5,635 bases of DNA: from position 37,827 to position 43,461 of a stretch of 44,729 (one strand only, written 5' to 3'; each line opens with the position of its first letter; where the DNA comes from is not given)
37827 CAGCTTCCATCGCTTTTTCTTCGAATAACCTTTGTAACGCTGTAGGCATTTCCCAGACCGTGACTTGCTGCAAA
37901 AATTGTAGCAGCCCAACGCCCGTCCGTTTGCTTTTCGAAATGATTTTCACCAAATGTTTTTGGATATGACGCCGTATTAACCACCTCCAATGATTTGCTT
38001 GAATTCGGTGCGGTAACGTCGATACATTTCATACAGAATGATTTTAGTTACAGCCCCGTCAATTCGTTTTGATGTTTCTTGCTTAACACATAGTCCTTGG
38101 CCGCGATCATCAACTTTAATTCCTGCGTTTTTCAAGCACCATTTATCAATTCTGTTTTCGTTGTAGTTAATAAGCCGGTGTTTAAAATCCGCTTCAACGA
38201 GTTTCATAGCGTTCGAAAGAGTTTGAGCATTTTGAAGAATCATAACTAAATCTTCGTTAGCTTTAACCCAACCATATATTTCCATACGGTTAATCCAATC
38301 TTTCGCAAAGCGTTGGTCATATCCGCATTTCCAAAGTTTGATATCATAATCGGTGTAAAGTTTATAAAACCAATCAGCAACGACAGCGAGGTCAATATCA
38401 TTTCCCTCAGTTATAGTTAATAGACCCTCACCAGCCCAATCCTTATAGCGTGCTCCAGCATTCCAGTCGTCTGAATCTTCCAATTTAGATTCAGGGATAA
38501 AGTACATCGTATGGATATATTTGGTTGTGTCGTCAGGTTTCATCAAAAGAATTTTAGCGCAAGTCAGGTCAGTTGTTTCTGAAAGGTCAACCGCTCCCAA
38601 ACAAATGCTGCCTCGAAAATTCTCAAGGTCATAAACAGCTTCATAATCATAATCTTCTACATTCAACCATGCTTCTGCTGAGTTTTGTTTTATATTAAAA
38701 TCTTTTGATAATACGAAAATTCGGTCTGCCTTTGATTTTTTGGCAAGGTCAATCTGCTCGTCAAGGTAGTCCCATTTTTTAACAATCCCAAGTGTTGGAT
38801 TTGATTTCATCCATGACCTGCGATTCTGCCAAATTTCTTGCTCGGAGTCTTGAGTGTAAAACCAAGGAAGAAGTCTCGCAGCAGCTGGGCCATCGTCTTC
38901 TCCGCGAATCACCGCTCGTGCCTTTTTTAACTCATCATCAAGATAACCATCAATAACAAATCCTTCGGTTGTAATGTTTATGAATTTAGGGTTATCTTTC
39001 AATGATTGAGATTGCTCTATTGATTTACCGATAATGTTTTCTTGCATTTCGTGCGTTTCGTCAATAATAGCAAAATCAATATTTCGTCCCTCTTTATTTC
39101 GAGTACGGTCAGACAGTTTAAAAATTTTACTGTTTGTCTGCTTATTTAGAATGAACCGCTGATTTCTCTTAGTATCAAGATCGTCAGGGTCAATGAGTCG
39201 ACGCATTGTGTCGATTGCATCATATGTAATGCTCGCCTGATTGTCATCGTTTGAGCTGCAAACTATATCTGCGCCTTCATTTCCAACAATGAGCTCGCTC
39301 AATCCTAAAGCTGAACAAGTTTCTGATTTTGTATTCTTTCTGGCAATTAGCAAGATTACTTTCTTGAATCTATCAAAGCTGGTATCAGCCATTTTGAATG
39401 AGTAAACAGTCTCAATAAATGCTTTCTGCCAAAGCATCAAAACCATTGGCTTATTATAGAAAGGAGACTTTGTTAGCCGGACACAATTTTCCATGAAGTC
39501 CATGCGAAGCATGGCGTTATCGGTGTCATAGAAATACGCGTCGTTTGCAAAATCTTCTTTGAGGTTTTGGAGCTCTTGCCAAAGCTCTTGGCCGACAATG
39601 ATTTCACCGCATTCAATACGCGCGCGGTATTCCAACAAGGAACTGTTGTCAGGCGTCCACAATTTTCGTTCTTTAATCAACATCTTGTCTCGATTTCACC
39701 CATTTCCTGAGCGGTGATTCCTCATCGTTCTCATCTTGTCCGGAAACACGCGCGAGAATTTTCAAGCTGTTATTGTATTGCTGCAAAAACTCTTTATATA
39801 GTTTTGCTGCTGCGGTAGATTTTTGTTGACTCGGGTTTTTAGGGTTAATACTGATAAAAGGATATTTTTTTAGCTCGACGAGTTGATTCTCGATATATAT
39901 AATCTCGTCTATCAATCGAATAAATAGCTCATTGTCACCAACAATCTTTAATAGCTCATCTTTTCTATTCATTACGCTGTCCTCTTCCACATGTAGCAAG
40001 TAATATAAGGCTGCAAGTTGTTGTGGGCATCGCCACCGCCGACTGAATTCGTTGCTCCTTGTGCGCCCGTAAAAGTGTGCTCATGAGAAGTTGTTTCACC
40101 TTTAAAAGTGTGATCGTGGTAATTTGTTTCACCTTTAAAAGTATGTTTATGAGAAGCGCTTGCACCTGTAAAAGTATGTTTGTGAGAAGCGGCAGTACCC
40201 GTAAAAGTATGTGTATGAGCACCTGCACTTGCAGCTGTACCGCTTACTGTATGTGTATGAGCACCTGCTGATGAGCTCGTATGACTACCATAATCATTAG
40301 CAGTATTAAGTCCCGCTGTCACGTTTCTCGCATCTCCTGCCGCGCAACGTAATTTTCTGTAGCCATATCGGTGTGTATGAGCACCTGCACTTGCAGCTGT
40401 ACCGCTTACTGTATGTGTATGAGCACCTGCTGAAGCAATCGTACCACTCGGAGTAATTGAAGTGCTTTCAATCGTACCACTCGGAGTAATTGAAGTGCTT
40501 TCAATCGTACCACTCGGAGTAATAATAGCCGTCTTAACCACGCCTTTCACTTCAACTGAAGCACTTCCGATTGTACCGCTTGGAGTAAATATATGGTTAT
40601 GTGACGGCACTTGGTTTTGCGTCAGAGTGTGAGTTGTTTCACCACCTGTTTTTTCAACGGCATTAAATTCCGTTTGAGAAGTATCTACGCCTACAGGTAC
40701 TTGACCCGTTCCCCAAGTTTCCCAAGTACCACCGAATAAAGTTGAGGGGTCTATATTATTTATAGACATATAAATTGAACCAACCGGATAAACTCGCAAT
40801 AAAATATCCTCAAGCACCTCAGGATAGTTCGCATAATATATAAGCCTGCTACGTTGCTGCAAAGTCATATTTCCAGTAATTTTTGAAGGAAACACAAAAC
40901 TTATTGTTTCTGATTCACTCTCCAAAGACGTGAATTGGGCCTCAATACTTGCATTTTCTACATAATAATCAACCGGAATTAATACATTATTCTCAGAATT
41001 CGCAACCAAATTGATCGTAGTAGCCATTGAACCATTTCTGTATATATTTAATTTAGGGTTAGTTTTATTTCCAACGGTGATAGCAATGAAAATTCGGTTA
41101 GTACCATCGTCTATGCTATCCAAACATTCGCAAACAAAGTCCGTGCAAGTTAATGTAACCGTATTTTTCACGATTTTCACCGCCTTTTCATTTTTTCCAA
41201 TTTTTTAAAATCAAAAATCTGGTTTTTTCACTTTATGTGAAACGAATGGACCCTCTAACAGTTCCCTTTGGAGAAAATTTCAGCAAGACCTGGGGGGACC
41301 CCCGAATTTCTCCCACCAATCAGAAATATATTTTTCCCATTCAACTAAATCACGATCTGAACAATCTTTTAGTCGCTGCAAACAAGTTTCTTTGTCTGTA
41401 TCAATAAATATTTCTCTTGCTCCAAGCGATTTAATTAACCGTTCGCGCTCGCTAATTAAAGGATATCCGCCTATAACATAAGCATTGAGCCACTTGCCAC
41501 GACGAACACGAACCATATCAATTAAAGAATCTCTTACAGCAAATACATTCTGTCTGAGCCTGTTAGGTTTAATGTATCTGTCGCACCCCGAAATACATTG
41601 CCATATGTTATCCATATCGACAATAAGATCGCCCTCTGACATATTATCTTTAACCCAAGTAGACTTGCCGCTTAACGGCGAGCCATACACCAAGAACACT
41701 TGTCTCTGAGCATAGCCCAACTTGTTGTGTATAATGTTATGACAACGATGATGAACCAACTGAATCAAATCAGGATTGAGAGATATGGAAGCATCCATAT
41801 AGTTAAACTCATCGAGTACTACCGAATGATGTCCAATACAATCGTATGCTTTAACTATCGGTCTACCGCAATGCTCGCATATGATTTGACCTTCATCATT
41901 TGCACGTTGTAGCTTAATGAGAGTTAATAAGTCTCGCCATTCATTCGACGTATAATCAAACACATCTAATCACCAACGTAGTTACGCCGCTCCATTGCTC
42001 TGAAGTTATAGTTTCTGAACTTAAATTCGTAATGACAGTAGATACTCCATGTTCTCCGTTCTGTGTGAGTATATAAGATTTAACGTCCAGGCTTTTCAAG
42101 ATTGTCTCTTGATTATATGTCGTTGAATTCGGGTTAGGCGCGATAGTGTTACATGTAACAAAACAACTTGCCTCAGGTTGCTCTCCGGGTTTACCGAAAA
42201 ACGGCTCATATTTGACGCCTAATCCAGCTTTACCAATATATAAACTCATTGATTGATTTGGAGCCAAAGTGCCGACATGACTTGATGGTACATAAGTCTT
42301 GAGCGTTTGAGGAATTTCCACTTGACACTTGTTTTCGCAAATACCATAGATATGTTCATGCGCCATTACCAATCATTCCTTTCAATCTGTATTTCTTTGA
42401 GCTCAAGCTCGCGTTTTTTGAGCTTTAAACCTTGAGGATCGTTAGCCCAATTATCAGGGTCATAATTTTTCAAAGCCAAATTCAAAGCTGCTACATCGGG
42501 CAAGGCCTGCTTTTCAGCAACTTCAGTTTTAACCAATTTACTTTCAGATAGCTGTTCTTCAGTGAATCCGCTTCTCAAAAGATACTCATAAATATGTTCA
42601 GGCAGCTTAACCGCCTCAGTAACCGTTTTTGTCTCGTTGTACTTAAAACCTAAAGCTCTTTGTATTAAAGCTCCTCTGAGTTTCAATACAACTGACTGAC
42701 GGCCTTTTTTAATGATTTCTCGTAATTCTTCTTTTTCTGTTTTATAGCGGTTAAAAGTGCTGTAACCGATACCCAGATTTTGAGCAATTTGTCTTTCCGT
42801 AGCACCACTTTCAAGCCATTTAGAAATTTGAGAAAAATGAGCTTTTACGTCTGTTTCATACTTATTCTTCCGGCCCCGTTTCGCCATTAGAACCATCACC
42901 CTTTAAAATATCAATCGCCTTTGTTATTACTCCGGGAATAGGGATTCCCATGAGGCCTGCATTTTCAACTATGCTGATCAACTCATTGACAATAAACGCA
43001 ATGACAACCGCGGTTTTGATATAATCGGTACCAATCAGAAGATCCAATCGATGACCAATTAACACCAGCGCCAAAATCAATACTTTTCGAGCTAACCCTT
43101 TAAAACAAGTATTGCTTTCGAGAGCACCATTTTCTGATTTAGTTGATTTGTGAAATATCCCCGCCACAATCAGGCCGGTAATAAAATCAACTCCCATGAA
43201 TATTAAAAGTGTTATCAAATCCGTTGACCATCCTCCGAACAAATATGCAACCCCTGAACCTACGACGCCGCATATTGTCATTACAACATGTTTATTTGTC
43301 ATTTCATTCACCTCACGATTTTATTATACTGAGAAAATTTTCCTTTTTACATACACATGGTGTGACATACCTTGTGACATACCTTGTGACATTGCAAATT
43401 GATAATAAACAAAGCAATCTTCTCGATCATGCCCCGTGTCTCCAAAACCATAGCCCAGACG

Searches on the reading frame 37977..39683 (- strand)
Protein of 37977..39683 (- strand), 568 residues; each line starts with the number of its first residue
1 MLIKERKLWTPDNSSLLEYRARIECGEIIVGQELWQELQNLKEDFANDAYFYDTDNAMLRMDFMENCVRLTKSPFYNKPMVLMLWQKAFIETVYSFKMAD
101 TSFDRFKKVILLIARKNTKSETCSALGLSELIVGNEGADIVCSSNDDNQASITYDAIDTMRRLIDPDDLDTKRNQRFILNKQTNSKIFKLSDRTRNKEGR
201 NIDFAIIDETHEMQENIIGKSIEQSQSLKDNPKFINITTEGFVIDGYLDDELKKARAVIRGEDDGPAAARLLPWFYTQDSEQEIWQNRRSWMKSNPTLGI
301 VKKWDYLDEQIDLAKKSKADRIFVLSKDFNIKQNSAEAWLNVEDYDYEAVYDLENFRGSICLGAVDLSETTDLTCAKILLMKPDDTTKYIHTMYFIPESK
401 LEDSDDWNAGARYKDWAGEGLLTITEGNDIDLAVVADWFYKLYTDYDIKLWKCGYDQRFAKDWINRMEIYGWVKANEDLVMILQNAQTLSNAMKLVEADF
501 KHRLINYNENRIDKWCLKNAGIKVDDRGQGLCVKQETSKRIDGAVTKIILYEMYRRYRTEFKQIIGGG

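Call 16: search_dna_similar(query=window:37977-39683:-, collection=phages, mode=protein, max_rows=15)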
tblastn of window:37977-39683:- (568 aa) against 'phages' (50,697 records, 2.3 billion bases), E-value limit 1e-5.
Records with a match: 2528; places in all: 2528; records where one place covers at least 80% of the query: 1946.
Best place of each record, by identity: 60-80% 1; <60% 2527.
By first word of the organism name: Lactococcus 397; Streptococcus 270; Staphylococcus 224; Vibrio 219; Mycobacterium 157; Enterococcus 144; Paenibacillus 109; Gordonia 97; Arthrobacter 86; Streptomyces 73; and 99 more.
By host as written in the record: - 303; Lactococcus lactis 235; Mycobacterium smegmatis mc2 155 108; Staphylococcus aureus 64; Arthrobacter sp. ATCC 21022 60; Gordonia terrae 3612 56; Ralstonia solanacearum 49; Enterococcus faecalis 43; and 713 more.
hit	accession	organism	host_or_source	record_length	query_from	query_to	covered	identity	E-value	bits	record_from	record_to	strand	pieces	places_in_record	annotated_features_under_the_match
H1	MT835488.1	Bacteriophage sp.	human fecal samples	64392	1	567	100%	71.8%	0e+0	870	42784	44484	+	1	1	record has no annotation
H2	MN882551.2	Butyrivibrio virus Arian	Butyrivibrio fibrisolvens DSM 3071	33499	14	566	97%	47.6%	1e-154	496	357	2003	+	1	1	terminase large subunit | promoter | hypothetical protein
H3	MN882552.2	Butyrivibrio virus Bo-Finn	Butyrivibrio fibrisolvens DSM 3071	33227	14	566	97%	47.4%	9e-154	493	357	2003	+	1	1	terminase | promoter | hypothetical protein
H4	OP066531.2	Bacillus phage B13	Bacillus cereus VKM B-13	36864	14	567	98%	32.5%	4e-81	283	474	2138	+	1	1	terminase large subunit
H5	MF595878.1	Caldibacillus phage CBP1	Caldibacillus debilis GB1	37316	14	568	98%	31.4%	5e-77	271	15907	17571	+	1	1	terminase large subunit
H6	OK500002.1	Bacillus phage vB_BanS_Athena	Bacillus anthracis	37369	14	565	97%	31.6%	3e-75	266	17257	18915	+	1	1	putative terminase large subunit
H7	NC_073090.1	Bacillus phage vB_BanS_Athena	Bacillus anthracis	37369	14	565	97%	31.6%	3e-75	266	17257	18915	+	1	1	putative terminase large subunit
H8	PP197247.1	Terrisporobacter phage TPDSL_ph2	Terrisporobacter petrolearius DSL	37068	12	568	98%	30.5%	6e-67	242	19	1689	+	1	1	terminase large subunit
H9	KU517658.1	Clostridium phage HM T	Clostridium saccharoperbutylacetonicum ...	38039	18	565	96%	30.8%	8e-62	227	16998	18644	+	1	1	terminase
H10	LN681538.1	Clostridium phage phiCD481-1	Clostridium difficile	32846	18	565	96%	30.7%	2e-61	226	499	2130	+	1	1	putative phage terminase, large subunit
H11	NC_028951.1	Clostridium phage phiCD481-1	Clostridium difficile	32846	18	565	96%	30.7%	2e-61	226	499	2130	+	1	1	terminase large subunit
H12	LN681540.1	Clostridium phage phiCD506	Clostridium difficile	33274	18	565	96%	30.7%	2e-61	226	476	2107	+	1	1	putative phage terminase, large subunit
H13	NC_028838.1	Clostridium phage phiCD506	Clostridium difficile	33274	18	565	96%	30.7%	2e-61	226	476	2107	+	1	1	terminase large subunit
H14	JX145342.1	Clostridium phage phiMMP04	Clostridium difficile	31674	18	565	96%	30.7%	6e-61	224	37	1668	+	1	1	terminase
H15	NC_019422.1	Clostridium phage phiMMP04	Clostridium difficile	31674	18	565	96%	30.7%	6e-61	224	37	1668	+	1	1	terminase large subunit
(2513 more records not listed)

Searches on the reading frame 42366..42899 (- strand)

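Call 14: search_protein_families(library=pfam, proteins=[window:42366-42899:-], max_evalue=0.01)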
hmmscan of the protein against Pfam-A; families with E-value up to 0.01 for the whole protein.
window:42366-42899:- (177 aa): 3 families
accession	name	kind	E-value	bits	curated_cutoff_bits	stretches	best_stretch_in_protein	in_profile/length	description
PF02796.21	HTH_7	-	0.0012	19.3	23.8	1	9-55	1-44/45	Helix-turn-helix domain of resolvase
PF13384.12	HTH_23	-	0.0026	18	24.6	1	28-52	13-37/50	Homeodomain-like domain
PF13551.12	HTH_29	-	0.0055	17.2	28.1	0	32-63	11-45/64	Winged helix-turn helix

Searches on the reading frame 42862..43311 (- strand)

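Call 14: search_protein_families(library=pfam, proteins=[window:42862-43311:-], max_evalue=0.01)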
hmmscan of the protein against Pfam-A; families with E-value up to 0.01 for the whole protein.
window:42862-43311:- (149 aa): 1 family
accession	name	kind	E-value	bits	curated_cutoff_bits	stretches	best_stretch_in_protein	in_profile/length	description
PF05105.17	Phage_holin_4_1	-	2.6e-35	121.4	22.2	1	21-137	3-115/116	Bacteriophage holin family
